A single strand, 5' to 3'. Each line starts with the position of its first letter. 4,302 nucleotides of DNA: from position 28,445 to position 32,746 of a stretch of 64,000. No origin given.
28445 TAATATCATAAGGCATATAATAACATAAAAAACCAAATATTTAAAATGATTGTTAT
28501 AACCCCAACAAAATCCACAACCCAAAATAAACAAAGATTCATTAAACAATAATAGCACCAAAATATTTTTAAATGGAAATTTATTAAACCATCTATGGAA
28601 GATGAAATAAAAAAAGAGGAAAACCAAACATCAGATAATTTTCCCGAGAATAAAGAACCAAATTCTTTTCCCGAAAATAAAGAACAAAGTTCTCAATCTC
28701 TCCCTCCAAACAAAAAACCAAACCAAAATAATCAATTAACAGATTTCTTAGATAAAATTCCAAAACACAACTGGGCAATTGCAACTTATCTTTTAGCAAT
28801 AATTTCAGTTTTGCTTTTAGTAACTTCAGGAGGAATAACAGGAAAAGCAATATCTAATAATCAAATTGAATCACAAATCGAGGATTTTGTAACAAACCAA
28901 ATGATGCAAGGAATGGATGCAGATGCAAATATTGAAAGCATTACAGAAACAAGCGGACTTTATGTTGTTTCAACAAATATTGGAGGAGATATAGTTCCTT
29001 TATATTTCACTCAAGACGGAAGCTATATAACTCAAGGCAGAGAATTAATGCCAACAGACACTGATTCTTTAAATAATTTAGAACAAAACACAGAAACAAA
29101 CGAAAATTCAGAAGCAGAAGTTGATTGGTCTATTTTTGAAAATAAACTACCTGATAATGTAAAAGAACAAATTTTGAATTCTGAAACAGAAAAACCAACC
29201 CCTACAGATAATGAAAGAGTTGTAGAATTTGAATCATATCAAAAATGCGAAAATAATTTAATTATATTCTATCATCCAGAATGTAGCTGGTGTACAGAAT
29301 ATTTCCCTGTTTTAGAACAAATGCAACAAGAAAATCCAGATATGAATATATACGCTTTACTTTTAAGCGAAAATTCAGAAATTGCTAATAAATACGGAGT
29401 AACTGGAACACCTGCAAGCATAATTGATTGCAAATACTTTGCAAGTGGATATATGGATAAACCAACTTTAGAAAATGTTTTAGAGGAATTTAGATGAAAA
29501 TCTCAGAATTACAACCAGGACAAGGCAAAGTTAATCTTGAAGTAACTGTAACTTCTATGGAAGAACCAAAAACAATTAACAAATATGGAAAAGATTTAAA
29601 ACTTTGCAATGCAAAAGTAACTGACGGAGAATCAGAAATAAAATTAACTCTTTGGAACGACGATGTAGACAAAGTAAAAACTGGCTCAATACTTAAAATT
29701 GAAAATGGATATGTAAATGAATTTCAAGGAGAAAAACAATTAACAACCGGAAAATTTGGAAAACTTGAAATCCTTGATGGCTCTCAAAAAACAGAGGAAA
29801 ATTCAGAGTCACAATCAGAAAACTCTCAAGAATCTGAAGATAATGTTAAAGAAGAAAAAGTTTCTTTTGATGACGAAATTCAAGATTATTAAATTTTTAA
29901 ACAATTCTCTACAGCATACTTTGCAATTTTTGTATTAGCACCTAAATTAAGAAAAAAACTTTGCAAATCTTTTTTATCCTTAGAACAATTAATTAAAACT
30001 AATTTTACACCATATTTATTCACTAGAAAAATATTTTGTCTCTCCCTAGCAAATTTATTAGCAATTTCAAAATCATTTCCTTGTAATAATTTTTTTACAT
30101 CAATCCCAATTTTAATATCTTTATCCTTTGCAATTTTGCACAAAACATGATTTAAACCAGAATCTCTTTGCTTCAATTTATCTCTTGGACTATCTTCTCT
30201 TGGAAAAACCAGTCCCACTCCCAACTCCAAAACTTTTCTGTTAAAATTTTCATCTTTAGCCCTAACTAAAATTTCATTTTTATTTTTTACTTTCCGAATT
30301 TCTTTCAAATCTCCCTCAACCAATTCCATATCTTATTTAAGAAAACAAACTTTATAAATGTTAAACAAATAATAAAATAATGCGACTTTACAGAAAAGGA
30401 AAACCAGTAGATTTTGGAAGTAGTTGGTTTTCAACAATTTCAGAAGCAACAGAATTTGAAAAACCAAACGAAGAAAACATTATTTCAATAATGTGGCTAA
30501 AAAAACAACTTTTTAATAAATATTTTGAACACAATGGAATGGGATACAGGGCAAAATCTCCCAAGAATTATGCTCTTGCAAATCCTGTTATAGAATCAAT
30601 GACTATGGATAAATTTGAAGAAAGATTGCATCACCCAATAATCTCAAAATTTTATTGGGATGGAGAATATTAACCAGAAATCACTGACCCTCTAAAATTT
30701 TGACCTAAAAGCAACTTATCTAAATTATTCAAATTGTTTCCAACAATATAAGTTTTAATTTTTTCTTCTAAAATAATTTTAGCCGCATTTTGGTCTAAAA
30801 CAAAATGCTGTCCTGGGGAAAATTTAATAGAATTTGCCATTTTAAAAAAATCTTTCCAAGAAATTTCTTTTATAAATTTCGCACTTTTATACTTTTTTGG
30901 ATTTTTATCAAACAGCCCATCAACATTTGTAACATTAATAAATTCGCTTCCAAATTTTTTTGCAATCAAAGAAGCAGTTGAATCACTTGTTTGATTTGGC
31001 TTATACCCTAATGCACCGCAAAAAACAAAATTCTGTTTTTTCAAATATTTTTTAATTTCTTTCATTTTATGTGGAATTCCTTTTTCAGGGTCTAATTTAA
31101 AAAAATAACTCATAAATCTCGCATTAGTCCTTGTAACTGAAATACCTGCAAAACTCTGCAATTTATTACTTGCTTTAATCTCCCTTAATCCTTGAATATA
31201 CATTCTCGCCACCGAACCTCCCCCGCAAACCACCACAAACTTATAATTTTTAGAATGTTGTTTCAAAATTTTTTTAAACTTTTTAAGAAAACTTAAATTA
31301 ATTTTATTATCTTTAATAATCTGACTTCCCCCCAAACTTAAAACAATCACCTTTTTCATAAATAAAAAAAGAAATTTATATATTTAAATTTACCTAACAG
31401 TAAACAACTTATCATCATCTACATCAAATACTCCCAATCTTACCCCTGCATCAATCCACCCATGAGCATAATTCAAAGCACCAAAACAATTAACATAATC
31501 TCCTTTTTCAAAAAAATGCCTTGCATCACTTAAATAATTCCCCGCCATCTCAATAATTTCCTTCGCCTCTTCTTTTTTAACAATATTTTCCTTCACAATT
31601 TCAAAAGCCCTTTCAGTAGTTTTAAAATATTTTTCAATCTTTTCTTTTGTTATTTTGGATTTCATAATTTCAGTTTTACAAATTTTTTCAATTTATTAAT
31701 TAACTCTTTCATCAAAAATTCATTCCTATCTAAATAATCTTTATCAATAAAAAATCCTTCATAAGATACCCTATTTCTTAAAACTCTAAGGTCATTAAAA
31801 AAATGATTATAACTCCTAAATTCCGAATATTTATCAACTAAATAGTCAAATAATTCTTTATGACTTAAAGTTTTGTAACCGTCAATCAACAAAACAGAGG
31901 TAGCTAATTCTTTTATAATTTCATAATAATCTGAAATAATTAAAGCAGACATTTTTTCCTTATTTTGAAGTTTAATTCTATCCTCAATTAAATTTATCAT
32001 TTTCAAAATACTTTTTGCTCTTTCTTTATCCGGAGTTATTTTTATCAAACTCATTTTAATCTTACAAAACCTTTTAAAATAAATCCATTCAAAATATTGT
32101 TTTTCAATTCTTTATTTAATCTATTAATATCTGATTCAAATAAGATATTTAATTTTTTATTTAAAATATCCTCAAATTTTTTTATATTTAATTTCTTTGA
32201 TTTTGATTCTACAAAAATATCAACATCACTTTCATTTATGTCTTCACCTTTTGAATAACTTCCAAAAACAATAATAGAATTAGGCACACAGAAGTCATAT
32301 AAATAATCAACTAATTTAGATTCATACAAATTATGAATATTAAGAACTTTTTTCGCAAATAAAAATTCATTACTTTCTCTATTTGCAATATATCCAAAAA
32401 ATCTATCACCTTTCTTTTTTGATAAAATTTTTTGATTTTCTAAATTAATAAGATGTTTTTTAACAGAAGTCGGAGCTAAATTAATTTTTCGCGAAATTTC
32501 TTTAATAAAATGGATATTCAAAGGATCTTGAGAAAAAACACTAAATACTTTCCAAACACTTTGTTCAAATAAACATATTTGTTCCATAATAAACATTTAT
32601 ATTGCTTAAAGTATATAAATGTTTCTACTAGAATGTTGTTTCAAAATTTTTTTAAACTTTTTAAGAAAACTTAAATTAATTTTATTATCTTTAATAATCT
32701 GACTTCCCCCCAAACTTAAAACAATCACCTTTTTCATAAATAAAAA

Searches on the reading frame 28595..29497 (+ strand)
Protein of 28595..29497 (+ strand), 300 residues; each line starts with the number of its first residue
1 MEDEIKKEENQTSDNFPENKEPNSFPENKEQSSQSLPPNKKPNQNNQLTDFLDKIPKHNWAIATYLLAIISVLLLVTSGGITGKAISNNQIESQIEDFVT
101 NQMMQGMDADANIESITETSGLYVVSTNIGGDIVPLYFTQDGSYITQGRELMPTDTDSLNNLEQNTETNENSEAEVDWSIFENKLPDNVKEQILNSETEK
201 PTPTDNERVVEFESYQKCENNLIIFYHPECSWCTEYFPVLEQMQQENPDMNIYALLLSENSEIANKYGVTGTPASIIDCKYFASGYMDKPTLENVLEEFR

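Call 85: search_protein_families(library=pfam, proteins=[window:28595-29497:+], max_evalue=0.0001)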
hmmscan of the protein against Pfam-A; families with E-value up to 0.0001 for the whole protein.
window:28595-29497:+ (300 aa): 3 families
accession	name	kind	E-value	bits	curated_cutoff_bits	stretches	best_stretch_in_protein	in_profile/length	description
PF13192.12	Thioredoxin_3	-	1.5e-05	25.3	24.8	1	226-296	6-75/76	Thioredoxin domain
PF14595.12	Thioredoxin_9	-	2.3e-05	24.7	25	1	218-271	41-94/129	Thioredoxin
PF00085.26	Thioredoxin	-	5.3e-05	23.6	23.5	0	219-274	19-75/103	Thioredoxin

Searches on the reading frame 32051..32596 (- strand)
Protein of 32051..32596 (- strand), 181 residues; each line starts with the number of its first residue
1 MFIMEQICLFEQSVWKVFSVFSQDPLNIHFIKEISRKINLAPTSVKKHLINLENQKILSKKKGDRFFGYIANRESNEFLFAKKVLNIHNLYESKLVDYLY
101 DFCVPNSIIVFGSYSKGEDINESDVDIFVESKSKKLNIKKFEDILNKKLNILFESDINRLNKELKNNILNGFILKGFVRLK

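Call 85: search_protein_families(library=pfam, proteins=[window:32051-32596:-], max_evalue=0.0001)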
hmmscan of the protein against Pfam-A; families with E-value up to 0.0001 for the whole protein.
window:32051-32596:- (181 aa): 2 families
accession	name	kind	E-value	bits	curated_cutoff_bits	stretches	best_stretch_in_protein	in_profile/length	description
PF01909.29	NTP_transf_2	-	2.8e-08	34.5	21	1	106-173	15-91/93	Nucleotidyltransferase domain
PF18765.7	Polbeta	-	4.6e-07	30.3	26.9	1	94-169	2-81/93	Polymerase beta, Nucleotidyltransferase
